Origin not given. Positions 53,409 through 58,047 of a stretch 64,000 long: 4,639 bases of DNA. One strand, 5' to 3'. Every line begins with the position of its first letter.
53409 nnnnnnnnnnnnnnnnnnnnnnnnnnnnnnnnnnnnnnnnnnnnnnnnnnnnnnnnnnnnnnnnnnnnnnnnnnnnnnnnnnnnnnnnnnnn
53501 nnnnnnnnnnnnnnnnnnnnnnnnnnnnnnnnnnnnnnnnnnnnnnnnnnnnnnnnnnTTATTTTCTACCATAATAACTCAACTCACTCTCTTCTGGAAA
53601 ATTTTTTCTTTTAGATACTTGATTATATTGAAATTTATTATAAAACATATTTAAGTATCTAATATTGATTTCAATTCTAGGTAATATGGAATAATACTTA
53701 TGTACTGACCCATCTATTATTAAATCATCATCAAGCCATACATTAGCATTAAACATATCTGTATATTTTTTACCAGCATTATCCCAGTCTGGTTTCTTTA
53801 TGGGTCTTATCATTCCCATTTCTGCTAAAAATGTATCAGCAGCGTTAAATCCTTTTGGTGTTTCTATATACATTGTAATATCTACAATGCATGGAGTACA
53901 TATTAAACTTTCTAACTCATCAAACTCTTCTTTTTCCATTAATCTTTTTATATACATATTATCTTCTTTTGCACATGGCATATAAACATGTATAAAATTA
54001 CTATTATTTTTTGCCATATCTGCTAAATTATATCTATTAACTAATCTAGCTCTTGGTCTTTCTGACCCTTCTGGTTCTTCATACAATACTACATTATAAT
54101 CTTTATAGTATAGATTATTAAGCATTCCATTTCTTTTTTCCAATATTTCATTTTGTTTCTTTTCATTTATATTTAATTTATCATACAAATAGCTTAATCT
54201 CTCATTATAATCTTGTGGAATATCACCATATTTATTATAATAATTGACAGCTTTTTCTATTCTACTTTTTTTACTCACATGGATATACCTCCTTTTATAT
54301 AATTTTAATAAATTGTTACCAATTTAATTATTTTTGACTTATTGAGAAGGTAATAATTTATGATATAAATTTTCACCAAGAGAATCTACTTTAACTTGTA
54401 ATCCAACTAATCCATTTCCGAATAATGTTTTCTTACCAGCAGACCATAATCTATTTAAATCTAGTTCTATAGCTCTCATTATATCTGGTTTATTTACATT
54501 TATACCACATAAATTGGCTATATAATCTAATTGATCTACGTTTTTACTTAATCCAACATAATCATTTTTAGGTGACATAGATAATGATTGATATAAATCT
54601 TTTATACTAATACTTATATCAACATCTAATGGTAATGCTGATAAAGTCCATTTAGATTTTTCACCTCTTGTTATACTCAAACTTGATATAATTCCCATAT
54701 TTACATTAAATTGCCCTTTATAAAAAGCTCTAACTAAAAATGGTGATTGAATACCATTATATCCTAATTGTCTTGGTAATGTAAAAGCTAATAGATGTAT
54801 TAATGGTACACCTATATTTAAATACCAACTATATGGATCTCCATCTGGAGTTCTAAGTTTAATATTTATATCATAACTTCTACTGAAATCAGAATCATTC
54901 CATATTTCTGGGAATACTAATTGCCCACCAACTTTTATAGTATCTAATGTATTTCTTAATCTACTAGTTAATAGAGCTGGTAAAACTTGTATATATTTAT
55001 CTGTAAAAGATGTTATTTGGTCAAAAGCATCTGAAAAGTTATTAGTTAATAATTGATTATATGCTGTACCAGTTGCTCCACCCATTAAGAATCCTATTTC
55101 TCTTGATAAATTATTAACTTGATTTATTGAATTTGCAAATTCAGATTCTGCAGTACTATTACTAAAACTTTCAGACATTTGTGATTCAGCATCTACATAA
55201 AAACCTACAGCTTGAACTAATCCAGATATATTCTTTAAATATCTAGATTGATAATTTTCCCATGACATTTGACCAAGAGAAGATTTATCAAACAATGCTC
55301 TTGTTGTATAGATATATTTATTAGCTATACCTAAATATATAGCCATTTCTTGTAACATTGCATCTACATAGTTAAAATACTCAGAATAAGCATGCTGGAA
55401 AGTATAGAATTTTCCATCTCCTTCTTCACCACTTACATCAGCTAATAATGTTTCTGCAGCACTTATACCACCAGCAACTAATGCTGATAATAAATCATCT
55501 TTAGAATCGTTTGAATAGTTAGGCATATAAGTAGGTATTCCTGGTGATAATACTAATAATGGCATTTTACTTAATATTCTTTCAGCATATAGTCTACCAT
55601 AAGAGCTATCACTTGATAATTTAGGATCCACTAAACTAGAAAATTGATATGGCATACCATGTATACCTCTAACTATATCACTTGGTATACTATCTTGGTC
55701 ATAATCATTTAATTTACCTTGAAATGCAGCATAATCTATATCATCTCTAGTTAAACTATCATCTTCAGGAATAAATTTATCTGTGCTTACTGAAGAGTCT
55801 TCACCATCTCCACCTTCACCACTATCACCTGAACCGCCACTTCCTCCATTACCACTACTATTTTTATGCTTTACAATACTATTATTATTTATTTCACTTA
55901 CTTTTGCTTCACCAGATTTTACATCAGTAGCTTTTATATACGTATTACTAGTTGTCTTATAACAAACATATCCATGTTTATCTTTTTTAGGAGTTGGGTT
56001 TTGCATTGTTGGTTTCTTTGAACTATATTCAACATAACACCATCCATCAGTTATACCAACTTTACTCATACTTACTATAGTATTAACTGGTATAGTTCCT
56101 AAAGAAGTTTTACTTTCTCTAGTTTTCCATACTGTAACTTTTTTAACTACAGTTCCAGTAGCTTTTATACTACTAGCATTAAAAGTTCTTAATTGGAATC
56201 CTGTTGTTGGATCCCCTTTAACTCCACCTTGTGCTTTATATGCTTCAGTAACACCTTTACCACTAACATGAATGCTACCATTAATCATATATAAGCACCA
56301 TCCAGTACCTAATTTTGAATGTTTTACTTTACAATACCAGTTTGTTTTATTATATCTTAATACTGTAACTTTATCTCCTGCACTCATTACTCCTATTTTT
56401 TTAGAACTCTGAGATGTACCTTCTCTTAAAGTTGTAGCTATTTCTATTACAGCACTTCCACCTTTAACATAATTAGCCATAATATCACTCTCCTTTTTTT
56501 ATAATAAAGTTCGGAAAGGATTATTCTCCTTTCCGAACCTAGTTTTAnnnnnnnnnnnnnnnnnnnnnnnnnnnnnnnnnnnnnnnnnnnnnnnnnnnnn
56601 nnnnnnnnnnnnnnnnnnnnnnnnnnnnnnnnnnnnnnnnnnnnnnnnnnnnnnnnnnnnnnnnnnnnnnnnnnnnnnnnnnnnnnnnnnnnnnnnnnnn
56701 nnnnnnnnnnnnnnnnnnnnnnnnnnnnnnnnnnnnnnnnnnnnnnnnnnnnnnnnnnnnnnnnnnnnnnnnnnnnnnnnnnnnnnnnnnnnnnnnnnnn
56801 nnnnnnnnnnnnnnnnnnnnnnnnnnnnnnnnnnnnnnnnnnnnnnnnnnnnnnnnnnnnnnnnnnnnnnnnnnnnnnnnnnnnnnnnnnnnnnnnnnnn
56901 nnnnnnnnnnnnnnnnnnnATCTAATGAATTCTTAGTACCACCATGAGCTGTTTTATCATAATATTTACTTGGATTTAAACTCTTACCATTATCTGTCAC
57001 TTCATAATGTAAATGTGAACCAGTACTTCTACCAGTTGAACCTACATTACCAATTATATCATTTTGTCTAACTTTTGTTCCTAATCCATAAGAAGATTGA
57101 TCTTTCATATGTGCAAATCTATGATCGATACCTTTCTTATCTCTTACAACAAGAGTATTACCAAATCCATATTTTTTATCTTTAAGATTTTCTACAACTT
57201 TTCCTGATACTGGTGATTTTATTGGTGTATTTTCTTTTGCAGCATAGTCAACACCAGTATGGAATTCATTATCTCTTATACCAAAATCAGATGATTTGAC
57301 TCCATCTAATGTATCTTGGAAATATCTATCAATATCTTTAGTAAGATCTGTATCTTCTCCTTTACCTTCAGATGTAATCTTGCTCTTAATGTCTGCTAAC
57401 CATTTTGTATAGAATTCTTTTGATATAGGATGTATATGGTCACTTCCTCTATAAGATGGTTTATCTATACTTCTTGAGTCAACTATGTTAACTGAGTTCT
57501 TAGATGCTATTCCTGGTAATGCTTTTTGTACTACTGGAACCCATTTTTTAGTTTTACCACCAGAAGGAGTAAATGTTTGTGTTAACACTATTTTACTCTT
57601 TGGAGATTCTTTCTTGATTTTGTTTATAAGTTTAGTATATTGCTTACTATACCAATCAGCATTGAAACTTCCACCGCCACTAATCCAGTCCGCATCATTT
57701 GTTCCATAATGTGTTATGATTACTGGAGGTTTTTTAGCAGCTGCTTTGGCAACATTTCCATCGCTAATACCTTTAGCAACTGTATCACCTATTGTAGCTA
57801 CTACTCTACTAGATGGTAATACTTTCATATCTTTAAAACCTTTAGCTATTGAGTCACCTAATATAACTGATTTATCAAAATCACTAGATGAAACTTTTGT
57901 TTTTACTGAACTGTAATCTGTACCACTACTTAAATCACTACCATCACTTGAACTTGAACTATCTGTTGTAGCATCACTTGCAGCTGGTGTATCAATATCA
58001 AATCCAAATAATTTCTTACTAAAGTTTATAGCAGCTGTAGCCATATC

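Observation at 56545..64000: Tape-measure-like giant protein carries about nine enzymatic cell-wall-degrading modules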

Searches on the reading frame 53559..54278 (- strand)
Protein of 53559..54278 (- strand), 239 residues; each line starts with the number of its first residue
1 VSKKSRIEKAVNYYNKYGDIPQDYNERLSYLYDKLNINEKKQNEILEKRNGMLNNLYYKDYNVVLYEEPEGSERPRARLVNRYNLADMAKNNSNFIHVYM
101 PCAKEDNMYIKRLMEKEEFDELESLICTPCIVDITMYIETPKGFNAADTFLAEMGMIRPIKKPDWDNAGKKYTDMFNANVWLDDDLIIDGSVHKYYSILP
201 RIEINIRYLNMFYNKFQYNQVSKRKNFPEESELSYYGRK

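Call 11: search_protein_families(library=phrogs, proteins=[window:53559-54278:-], max_evalue=0.001)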
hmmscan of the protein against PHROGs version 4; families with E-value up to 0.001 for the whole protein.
window:53559-54278:- (239 aa): 1 family
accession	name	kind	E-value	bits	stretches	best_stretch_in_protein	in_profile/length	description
phrog_140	-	DNA, RNA and nucleotide metabolism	4.4e-21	76.5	1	37-219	15-178/219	RusA-like Holliday junction resolvase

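Call 12: search_protein_families(library=pfam, proteins=[window:53559-54278:-], max_evalue=0.001)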
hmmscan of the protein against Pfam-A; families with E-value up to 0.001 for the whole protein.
window:53559-54278:- (239 aa): 1 family
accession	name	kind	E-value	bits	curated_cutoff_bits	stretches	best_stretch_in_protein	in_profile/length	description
PF05866.16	RusA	-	4.5e-14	53.6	22.8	1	92-207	15-124/124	Endodeoxyribonuclease RusA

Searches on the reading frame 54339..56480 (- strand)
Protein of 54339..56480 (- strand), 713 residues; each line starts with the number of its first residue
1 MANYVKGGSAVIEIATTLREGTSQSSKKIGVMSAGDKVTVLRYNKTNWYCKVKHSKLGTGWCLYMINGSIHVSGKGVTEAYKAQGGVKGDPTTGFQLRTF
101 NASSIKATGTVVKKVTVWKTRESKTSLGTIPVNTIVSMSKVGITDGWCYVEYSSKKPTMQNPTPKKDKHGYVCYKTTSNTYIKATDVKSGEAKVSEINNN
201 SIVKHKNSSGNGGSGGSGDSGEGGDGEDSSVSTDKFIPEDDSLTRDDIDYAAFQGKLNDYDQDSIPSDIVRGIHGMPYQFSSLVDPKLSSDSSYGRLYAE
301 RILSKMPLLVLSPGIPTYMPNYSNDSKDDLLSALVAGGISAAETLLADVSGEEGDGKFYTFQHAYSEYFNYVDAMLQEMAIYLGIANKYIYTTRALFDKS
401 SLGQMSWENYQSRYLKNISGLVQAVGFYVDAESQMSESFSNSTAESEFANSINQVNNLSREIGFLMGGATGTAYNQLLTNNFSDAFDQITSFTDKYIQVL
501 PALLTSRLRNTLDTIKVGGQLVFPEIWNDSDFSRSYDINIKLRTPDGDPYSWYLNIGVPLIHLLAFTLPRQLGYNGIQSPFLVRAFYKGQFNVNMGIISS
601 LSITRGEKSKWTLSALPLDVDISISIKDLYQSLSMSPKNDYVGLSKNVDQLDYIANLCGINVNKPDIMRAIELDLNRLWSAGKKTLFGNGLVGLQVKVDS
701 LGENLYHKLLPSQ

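Call 11: search_protein_families(library=phrogs, proteins=[window:54339-56480:-], max_evalue=0.001)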
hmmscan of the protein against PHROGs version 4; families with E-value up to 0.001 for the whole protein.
window:54339-56480:- (713 aa): 2 families
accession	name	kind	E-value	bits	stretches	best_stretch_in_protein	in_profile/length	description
phrog_20401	-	head and packaging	9.4e-45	154.1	1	229-670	37-440/473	virion structural protein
phrog_3181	-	unknown function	3.7e-37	129.2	1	422-635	410-613/703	-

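Call 12: search_protein_families(library=pfam, proteins=[window:54339-56480:-], max_evalue=0.001)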
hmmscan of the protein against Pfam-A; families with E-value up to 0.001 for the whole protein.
window:54339-56480:- (713 aa): 1 family
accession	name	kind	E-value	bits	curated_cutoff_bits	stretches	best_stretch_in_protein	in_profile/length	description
PF08239.17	SH3_3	-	3.9e-09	37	27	1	17-62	4-48/54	Bacterial SH3 domain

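Call 14: search_dna_similar(query=window:54339-56480:-, collection=phages, mode=protein, max_rows=25)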
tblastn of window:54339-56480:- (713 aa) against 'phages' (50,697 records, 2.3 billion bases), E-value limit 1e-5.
Records with a match: 288; places in all: 288; records where one place covers at least 80% of the query: 0.
Best place of each record, by identity: <60% 288.
By first word of the organism name: Pseudomonas 79; Erwinia 62; Salmonella 23; Aeromonas 19; Serratia 19; Ralstonia 13; Klebsiella 11; Staphylococcus 10; Vibrio 10; Bacillus 9; and 16 more.
By host as written in the record: Erwinia amylovora 35; Pseudomonas aeruginosa 32; - 30; Erwinia amylovora ATCC 29780 19; Klebsiella pneumoniae 11; Aeromonas hydrophila 9; Pseudomonas aeruginosa PAO1 8; Staphylococcus aureus 7; and 75 more.
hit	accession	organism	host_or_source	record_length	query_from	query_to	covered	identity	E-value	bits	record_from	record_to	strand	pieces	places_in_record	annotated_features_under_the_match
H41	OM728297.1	Bacillus phage vB_BsuM-Goe21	Bacillus subtilis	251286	273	709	61%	27.7%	2e-15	147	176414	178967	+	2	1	hypothetical protein (x3)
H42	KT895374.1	Bacillus phage vB_BpuM-BpSp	Bacillus pumilus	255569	273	689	58%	27.6%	1e-33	144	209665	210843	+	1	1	hypothetical protein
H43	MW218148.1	Staphylococcus phage vB_StaM_SA1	Staphylococcus lentus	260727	273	688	58%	27.0%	5e-34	146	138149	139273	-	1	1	hypothetical protein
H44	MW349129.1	Staphylococcus phage Madawaska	Staphylococcus aureus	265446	273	688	58%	27.0%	1e-33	145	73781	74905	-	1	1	hypothetical protein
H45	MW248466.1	Staphylococcus phage MarsHill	Staphylococcus aureus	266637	273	688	58%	27.0%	1e-33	145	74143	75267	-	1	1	hypothetical protein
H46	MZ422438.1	Listeria phage LPJP1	Listeria grayi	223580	256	675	59%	26.2%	9e-28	126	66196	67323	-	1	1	hypothetical protein (x2)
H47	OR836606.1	Staphylococcus phage LY01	Staphylococcus aureus YZ4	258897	273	688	58%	26.5%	4e-33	143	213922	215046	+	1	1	hypothetical protein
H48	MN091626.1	Staphylococcus phage PALS_2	Staphylococcus aureus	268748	273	688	58%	26.3%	6e-33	142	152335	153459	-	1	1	hypothetical protein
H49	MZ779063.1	Staphylococcus phage vB_SauM-UFV_DC4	Staphylococcus aureus UFV2030RH1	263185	273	688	58%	26.3%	7e-33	142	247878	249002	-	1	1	hypothetical protein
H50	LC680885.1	Staphylococcus phage S6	Staphylococcus aureus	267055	273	688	58%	26.3%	7e-33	142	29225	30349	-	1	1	hypothetical protein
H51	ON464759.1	Fusobacterium phage JD-Fnp1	Fusobacterium nucleatum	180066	242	662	59%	25.2%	4e-29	130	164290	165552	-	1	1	hypothetical protein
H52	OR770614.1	Staphylococcus phage vB_StaM_PB50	Staphylococcus aureus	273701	273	688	58%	25.2%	6e-28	127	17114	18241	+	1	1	virion protein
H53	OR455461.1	Staphylococcus phage AH12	Staphylococcus aureus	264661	273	688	58%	25.2%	7e-28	127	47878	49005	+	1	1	putative virion protein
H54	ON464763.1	Fusobacterium phage JD-Fnp6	Fusobacterium nucleatum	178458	270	661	55%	26.2%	2e-28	129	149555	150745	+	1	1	record has no annotation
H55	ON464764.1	Fusobacterium phage JD-Fnp4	Fusobacterium nucleatum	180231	270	661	55%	26.2%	2e-28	128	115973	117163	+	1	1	hypothetical protein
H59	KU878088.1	Bacillus phage AR9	Bacillus subtilis subsp. subtilis 168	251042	273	573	42%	27.4%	2e-15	87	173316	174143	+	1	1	virion protein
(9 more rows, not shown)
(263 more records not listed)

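Call 24: find_encoding_contigs(protein=window:54339-56480:-, flank=10000, max_places=4)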
Protein window:54339-56480:- (713 aa): 15 contigs read that carry it; 4 places shown.
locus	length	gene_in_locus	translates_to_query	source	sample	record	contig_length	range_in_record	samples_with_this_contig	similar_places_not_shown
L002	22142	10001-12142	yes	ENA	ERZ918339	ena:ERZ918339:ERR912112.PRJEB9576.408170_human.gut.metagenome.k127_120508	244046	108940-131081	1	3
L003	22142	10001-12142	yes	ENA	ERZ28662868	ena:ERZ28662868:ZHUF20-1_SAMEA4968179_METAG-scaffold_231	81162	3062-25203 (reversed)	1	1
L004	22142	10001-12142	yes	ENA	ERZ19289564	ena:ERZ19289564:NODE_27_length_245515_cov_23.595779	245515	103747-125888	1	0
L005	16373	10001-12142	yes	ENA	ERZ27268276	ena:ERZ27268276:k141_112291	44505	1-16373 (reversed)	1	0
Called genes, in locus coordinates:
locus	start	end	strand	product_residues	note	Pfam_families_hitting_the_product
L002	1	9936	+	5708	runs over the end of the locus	-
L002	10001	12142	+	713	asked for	PF08239:SH3_3 (weak)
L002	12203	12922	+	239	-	PF05866:RusA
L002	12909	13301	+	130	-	-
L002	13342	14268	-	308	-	-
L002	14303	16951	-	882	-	-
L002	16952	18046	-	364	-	-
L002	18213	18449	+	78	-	-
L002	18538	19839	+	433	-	-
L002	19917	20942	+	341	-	-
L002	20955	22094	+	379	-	-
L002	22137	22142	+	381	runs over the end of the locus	-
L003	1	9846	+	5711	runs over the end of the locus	PF03412:Peptidase_C39 (faint), PF13529:Peptidase_C39_2, PF01551:Peptidase_M23, PF18013:Phage_lysozyme2, PF00877:NLPC_P60, PF13472:Lipase_GDSL_2 (weak), PF01551:Peptidase_M23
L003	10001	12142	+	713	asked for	PF08239:SH3_3 (weak)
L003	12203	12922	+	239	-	PF05866:RusA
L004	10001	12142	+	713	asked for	PF08239:SH3_3 (weak)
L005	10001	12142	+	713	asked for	PF08239:SH3_3 (weak)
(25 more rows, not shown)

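Call 27: find_related_loci(query=L002:1-1500:+, collection=viral_contigs, flank=10000)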
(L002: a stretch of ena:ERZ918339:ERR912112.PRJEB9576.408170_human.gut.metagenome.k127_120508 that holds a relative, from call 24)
Query L002:1-1500:+ (500 aa) in viral_contigs; peptide patterns used: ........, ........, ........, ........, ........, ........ (x = any residue, [..] = any of these).
14 stretches matched a pattern, but none encodes a relative of the query by tblastn (E <= 1e-3).

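Call 29: get_annotated_region(hit=H59, flank=16000)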
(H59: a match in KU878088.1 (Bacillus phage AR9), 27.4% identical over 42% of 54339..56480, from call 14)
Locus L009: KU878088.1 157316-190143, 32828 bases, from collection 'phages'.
description: Bacillus phage AR9, complete genome.
organism: Bacillus phage AR9 (NCBI taxid 1815509)
taxonomy: Viruses; Duplodnaviria; Heunggongvirae; Uroviricota; Caudoviricetes; Takahashivirus; Takahashivirus PBS1
host: Bacillus subtilis subsp. subtilis 168; source: -; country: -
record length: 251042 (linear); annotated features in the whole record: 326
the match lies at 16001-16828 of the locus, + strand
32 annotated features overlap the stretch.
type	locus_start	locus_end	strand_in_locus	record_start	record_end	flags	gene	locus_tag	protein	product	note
CDS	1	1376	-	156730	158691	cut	-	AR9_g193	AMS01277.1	virion protein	-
CDS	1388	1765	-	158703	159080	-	-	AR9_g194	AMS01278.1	hypothetical protein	-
CDS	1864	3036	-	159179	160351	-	-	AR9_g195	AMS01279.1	N-acetylmuramoyl-L-alanine amidase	cd06523 - bacteriophage endolysin that displays potent lytic activity toward Bacillus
CDS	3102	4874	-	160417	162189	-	-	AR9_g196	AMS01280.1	hypothetical protein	pfam13229 - right handed beta helix region; pfam05048 - periplasmic copper binding protein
CDS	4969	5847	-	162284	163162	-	-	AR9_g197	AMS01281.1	virion protein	-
CDS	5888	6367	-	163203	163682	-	-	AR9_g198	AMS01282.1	virion protein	-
CDS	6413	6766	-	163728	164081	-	-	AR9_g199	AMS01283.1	hypothetical protein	-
regulatory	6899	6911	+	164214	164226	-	-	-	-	promoter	early promoter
CDS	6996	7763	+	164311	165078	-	-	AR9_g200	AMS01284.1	hypothetical protein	-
CDS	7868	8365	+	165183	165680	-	-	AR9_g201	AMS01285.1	hypothetical protein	-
CDS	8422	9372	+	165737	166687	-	-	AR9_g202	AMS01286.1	hypothetical protein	-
CDS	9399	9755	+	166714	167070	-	-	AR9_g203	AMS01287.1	virion protein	-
CDS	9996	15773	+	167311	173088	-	-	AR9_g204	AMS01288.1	tail tape measure protein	-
CDS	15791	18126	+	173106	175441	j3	-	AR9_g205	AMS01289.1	virion protein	-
CDS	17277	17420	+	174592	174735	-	-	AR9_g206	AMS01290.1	hypothetical protein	-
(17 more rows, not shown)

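Call 44: search_protein_families(library=phrogs, proteins=[L002:1-2481:+], max_evalue=0.001)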
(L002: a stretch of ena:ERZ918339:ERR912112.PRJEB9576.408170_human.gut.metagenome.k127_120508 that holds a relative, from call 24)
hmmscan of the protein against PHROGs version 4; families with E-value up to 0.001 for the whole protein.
L002:1-2481:+ (827 aa): 0 families

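Call 74: find_related_loci(query=window:54339-56480:-, collection=genome_contigs, flank=10000)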
Query window:54339-56480:- (713 aa) in genome_contigs; peptide patterns used: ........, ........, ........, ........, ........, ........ (x = any residue, [..] = any of these).
23 stretches matched a pattern, but none encodes a relative of the query by tblastn (E <= 1e-3).

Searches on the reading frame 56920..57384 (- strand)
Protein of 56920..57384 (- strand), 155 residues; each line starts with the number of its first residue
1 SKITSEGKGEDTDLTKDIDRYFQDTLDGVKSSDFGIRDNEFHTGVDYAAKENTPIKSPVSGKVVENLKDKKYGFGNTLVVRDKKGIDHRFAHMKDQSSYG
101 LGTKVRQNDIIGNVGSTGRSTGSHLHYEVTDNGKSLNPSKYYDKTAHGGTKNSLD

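Call 18: search_protein_families(library=pfam, proteins=[window:56920-57384:-], max_evalue=1)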
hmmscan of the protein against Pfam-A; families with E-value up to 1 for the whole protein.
window:56920-57384:- (155 aa): 1 family
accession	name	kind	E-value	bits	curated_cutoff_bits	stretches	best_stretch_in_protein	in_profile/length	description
PF01551.29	Peptidase_M23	-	7e-26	90.7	28.7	1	41-138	2-96/96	Peptidase family M23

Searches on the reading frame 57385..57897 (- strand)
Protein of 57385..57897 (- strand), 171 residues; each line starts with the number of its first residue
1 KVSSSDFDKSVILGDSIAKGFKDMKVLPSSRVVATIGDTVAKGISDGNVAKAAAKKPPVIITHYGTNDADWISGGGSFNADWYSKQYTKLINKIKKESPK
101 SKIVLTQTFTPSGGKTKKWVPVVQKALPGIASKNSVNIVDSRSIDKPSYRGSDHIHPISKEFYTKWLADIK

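Call 17: search_protein_families(library=pfam, proteins=[window:57385-57897:-], max_evalue=1)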
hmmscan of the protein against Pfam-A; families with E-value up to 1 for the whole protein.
window:57385-57897:- (171 aa): 2 families
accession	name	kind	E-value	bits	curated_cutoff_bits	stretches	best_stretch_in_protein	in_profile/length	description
PF13472.12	Lipase_GDSL_2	-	4.9e-10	40.6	32.9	1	13-157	2-171/178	GDSL-like Lipase/Acylhydrolase family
PF00657.28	Lipase_GDSL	-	0.0017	19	23.6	1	51-157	71-196/208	GDSL-like Lipase/Acylhydrolase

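Call 61: search_solved_structures(query=window:57385-57897:-, max_evalue=1, show_alignments=2)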
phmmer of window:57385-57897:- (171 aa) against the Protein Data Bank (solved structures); distinct sequences matched with E-value up to 1: 8.
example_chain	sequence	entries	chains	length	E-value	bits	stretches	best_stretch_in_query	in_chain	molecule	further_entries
4h08_A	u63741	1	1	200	4.7e-05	26.6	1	5-160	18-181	Putative hydrolase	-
6njc_A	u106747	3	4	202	0.004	20.4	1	11-141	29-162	Sialate O-acetylesterase | Lysophospholipase L1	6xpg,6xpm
7pzg_AAA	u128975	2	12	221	0.0049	20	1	11-141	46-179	Lysophospholipase L1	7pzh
5b5s_A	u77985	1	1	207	0.056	16.6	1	44-133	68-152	Acetic acid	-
5b5l_A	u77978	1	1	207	0.059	16.6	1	44-133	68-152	acetyl esterase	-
4xvh_A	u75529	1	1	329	0.12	15.6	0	46-148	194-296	Carbohydrate esterase family 2 (CE2)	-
4c1b_A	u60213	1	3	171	0.37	13.9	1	41-107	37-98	ORF1-ENCODED PROTEIN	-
7ddy_D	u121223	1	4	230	0.4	13.8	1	53-101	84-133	G-D-S-L family lipolytic protein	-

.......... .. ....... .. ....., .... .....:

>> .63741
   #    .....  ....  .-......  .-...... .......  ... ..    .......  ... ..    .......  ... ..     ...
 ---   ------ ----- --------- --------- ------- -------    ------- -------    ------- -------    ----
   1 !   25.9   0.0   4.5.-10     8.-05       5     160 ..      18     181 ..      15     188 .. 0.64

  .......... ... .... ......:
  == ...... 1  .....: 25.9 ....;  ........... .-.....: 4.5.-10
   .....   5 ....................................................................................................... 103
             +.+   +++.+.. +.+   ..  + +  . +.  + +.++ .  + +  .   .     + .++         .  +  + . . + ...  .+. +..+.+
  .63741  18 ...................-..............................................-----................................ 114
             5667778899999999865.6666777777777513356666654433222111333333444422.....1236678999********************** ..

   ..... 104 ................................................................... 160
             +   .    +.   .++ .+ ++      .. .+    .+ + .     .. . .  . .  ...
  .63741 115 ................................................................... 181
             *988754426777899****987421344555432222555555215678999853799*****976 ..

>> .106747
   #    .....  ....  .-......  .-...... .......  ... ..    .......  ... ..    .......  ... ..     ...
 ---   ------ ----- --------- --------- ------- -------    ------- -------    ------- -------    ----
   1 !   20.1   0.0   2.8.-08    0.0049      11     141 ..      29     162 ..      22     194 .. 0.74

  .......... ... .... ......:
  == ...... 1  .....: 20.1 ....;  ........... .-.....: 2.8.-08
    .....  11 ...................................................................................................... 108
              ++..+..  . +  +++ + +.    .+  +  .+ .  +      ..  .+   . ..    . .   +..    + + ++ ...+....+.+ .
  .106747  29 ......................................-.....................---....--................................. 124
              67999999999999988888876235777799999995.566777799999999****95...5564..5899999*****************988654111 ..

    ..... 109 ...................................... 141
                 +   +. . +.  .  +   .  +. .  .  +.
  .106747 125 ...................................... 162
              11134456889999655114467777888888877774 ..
